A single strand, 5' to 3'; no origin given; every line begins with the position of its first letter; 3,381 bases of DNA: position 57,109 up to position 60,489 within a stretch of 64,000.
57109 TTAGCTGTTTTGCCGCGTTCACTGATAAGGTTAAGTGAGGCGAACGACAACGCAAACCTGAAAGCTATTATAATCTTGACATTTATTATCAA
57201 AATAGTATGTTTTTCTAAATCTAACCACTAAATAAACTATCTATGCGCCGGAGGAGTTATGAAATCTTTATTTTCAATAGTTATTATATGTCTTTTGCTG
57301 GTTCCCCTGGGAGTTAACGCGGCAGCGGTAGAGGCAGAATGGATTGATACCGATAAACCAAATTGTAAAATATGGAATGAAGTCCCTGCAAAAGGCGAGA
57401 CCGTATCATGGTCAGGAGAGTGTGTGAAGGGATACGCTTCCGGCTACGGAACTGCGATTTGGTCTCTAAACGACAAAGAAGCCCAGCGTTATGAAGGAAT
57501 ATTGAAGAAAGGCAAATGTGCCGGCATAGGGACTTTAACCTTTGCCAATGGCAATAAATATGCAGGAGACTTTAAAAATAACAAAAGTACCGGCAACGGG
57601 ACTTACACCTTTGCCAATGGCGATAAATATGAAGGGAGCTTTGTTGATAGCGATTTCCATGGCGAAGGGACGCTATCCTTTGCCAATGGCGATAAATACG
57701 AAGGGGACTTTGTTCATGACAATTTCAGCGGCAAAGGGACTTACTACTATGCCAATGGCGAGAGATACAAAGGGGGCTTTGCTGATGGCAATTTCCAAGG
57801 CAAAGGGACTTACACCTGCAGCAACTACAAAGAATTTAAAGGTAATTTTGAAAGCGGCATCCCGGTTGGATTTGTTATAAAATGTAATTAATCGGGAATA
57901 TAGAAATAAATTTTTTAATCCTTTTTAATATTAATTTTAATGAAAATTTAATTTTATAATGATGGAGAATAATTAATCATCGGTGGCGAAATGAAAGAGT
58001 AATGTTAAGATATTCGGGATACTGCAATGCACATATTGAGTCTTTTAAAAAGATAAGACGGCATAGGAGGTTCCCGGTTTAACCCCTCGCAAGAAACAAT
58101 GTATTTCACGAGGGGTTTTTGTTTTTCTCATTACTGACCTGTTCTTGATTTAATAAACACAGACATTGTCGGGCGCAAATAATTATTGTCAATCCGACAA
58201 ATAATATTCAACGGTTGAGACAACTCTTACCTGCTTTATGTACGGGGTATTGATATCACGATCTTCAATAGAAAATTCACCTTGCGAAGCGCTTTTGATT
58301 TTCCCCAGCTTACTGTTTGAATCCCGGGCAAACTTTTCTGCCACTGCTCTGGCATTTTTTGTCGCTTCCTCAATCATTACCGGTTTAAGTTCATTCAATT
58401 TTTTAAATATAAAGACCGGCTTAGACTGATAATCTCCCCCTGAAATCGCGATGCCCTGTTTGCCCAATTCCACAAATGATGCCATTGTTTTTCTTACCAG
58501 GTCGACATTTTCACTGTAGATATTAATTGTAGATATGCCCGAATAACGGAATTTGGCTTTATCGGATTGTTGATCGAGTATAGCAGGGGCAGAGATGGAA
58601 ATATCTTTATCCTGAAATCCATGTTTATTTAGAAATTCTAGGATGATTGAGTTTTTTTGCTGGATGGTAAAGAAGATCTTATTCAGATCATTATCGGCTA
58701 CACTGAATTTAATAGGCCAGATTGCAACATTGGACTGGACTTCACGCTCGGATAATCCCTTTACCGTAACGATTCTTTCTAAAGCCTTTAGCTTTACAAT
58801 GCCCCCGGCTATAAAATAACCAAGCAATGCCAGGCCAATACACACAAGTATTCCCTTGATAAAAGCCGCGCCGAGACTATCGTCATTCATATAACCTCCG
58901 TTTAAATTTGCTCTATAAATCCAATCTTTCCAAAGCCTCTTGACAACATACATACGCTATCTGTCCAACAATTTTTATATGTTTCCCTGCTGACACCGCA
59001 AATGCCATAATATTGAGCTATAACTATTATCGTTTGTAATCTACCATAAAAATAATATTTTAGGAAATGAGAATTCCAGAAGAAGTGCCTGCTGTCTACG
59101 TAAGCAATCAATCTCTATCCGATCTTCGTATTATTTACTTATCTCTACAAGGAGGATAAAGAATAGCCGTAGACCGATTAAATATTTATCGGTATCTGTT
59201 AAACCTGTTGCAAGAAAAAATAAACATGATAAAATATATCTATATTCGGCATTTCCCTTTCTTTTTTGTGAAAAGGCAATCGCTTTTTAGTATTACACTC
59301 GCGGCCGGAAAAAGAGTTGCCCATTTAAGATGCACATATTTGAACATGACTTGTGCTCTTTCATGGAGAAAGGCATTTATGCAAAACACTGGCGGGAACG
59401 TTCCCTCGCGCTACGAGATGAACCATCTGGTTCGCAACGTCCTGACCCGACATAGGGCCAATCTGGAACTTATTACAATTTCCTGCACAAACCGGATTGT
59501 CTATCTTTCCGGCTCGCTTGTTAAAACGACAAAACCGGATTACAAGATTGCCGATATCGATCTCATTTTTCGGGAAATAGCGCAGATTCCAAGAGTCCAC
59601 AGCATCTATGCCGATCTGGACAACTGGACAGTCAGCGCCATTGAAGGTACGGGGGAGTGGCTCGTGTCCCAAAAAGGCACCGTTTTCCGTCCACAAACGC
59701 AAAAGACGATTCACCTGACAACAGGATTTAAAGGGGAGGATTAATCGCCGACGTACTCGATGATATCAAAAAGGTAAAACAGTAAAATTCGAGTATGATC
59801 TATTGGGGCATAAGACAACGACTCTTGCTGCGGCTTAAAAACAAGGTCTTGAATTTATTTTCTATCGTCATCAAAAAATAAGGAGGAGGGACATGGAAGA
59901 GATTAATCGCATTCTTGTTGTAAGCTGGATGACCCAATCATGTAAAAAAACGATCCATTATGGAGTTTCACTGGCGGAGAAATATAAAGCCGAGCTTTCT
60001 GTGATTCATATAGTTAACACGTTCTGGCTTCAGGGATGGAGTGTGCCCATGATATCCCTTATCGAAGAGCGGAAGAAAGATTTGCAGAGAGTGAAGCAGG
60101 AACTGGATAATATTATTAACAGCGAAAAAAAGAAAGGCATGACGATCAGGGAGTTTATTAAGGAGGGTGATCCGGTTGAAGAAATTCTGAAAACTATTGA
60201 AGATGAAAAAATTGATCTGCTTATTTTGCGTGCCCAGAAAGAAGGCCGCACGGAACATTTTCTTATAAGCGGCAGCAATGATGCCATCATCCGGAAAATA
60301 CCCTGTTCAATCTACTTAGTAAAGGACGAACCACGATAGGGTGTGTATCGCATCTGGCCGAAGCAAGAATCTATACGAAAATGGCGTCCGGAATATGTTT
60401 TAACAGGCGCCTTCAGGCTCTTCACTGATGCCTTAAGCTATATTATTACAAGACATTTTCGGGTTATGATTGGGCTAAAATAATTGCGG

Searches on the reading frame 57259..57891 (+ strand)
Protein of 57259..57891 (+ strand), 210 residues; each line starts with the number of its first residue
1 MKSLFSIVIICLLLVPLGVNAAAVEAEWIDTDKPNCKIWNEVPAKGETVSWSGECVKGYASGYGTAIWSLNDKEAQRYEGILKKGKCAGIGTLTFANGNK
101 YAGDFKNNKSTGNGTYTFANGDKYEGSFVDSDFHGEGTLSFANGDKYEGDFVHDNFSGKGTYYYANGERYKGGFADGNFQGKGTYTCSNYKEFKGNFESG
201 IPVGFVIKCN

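Call 7: search_protein_families(library=pfam, proteins=[window:57259-57891:+])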
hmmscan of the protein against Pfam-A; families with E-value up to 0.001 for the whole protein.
window:57259-57891:+ (210 aa): 1 family
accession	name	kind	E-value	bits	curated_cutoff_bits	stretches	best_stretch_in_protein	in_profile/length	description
PF02493.26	MORN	-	1e-27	94.7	22.5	4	101-122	1-22/23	MORN repeat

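Call 35: find_homologous_proteins(query=window:57259-57891:+, max_evalue=1e-20)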
Query window:57259-57891:+ (210 aa): 168 proteins with E <= 1e-20 among 543 candidates; the best 120 are listed.
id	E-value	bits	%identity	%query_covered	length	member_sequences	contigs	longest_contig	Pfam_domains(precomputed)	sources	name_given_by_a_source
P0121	4.8e-109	381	79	100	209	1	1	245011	PF02493.27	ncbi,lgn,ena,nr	ncbi:MAG TPA: hypothetical protein VMU29_10940 [Smithella sp.]|nr:hypothetical protein [Smithella sp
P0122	1.7e-104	366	85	94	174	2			PF02493.27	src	-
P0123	5.2e-83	296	78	83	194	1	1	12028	PF02493.27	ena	-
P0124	4.5e-74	267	50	100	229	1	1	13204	PF02493.27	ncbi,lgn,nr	ncbi:MAG: 2-isopropylmalate synthase [Syntrophaceae bacterium]|nr:2-isopropylmalate synthase [Syntro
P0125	8.4e-73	263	51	100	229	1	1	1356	PF02493.27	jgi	jgi:hypothetical protein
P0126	1.0e-68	249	42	100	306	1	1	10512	PF02493.27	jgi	jgi:hypothetical protein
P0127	3.4e-65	238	41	100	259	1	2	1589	PF02493.27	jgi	jgi:hypothetical protein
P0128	2.1e-63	232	56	93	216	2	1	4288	PF02493.27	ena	-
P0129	4.2e-56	208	40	96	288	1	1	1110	PF02493.27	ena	-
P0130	1.8e-52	196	32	97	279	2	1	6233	PF02493.27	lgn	-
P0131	9.9e-46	174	40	94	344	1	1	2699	PF02493.27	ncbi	-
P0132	8.8e-44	168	44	68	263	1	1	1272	PF02493.27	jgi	jgi:hypothetical protein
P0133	1.5e-43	167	52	51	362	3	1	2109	PF02493.27,PF01582.26,PF13676.12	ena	-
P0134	1.3e-42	164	42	100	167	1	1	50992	PF02493.27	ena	-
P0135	1.1e-41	161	47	51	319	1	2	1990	PF02493.27,PF13676.12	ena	-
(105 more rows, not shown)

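Call 36: find_encoding_contigs(protein=P0121, flank=9000, max_places=3)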
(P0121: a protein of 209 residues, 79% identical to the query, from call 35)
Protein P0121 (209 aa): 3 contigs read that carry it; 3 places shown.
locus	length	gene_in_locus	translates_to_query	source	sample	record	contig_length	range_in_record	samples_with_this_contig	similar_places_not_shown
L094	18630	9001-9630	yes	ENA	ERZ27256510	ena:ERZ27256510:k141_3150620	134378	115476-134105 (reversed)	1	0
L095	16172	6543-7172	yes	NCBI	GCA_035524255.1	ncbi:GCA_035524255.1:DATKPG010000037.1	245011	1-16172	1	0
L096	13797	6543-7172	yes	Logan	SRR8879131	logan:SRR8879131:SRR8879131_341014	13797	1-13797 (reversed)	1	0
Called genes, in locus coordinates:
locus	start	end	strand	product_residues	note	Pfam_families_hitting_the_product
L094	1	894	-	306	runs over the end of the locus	PF13493:DUF4118, PF00990:GGDEF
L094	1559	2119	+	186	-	-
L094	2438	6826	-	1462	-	PF01869:BcrAD_BadFG, PF09989:DUF2229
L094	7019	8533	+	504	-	PF00158:Sigma54_activat, PF25601:AAA_lid_14 (weak)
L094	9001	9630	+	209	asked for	PF02493:MORN (weak)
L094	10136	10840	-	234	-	PF04402:SIMPL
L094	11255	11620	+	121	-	-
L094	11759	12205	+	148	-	PF00582:Usp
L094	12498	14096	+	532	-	PF10282:Lactonase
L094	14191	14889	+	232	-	PF10411:DsbC_N, PF13098:Thioredoxin_2 (weak)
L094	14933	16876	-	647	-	PF00133:tRNA-synt_1, PF01406:tRNA-synt_1e, PF09334:tRNA-synt_1g, PF00133:tRNA-synt_1, PF08264:Anticodon_1, PF19303:Anticodon_3, PF01588:tRNA_bind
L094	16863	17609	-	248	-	PF04468:PSP1, PF28472:PSP1_3rd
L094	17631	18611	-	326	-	PF13177:DNA_pol3_delta2, PF00004:AAA (weak), PF09115:DNApol3-delta_C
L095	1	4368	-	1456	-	PF01869:BcrAD_BadFG, PF09989:DUF2229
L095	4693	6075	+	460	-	PF00158:Sigma54_activat, PF25601:AAA_lid_14 (weak)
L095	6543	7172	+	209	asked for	PF02493:MORN (weak)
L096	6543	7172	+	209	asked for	PF02493:MORN (weak)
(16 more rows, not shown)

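Call 37: find_encoding_contigs(protein=P0123, flank=9000, max_places=3)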
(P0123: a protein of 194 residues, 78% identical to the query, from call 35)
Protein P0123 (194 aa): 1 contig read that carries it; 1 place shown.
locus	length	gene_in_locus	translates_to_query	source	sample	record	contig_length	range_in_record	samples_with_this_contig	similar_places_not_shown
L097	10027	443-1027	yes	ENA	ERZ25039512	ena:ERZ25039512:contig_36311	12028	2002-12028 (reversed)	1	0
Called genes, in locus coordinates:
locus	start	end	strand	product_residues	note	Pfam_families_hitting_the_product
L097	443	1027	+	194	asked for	PF02493:MORN (weak)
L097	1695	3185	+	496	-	PF05598:DUF772, PF01609:DDE_Tnp_1, PF13751:DDE_Tnp_1_6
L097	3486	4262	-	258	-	PF12837:Fer4_6 (faint), PF12838:Fer4_7 (weak), PF13187:Fer4_9 (weak), PF13237:Fer4_10 (weak), PF13484:Fer4_16 (faint), PF00037:Fer4 (weak), PF00881:Nitroreductase, PF14512:TM1586_NiRdase (faint)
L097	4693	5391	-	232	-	-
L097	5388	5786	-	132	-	PF13505:OMP_b-brl (weak)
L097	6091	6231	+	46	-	-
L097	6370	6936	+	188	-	PF01979:Amidohydro_1 (weak)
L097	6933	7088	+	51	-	-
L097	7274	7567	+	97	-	PF01979:Amidohydro_1, PF07969:Amidohydro_3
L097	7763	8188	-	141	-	-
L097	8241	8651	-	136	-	-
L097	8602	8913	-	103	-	PF00441:Acyl-CoA_dh_1, PF08028:Acyl-CoA_dh_2 (weak)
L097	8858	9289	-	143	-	PF00441:Acyl-CoA_dh_1, PF08028:Acyl-CoA_dh_2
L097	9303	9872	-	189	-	PF02771:Acyl-CoA_dh_N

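Call 59: find_encoding_contigs(protein=window:57259-57891:+, flank=4000, max_places=10)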
Protein window:57259-57891:+ (210 aa): 20 contigs read that carry it; 10 places shown.
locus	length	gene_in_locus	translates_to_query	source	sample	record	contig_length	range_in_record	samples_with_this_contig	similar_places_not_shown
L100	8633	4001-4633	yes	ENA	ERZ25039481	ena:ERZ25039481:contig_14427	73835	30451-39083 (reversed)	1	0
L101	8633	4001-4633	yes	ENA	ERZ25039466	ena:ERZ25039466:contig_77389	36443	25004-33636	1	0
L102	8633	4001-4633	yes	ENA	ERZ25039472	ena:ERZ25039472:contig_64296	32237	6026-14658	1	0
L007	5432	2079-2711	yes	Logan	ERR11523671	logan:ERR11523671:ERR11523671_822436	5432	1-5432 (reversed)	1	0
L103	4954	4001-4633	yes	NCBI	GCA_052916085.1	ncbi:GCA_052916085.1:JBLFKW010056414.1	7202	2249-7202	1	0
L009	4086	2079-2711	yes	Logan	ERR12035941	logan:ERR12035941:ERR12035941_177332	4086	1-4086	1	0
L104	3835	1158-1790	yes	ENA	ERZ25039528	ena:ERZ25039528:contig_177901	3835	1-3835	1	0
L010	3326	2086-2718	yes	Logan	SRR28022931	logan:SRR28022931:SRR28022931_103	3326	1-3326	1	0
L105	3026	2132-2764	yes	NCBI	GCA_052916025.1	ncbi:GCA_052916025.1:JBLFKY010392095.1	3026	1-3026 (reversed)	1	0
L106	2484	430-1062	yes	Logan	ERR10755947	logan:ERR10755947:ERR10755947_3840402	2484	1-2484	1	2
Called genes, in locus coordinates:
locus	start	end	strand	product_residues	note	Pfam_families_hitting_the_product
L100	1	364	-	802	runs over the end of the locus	PF02559:CarD_TRCF_RID, PF00270:DEAD, PF04851:ResIII, PF00271:Helicase_C, PF03461:TRCF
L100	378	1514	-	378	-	PF17757:UvrB_inter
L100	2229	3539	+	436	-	PF00999:Na_H_Exchanger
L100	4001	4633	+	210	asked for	-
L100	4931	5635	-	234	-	PF04402:SIMPL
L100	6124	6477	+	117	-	-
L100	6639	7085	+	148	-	PF00582:Usp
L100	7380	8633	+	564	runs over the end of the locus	PF10282:Lactonase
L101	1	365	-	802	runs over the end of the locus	PF02559:CarD_TRCF_RID, PF00270:DEAD, PF04851:ResIII, PF00271:Helicase_C, PF03461:TRCF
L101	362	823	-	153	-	-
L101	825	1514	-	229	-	PF17757:UvrB_inter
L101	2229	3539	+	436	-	PF00999:Na_H_Exchanger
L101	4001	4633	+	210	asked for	-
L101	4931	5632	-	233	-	PF04402:SIMPL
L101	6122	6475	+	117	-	-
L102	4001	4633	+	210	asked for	-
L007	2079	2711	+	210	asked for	-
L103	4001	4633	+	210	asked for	-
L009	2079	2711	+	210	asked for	-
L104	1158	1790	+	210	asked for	-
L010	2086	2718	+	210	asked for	-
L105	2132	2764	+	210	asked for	-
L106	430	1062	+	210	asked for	-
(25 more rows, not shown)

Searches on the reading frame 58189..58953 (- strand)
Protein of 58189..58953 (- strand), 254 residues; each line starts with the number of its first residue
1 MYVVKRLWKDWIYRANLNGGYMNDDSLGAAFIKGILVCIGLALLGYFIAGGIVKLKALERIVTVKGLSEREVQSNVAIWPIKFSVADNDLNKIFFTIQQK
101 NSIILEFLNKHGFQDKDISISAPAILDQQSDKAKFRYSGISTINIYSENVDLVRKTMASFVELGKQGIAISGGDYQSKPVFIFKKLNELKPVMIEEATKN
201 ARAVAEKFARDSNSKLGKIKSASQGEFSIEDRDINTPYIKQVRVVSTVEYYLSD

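Call 7: search_protein_families(library=pfam, proteins=[window:58189-58953:-])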
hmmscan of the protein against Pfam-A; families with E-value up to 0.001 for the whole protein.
window:58189-58953:- (254 aa): 1 family
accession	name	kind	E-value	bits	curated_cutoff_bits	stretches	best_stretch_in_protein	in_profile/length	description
PF04402.19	SIMPL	-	2.3e-15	57.8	25.2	1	62-225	1-161/205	Protein of unknown function (DUF541)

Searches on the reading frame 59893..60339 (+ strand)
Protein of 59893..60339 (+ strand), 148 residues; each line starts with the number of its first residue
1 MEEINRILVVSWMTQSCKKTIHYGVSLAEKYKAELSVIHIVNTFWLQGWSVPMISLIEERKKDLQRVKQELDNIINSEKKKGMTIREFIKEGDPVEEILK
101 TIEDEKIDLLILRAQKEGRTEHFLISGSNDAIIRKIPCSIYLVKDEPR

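Call 7: search_protein_families(library=pfam, proteins=[window:59893-60339:+])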
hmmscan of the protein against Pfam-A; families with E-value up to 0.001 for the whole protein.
window:59893-60339:+ (148 aa): 1 family
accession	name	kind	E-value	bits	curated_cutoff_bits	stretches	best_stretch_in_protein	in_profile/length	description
PF00582.32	Usp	-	8.5e-18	65.7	24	1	5-144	3-141/141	Universal stress protein family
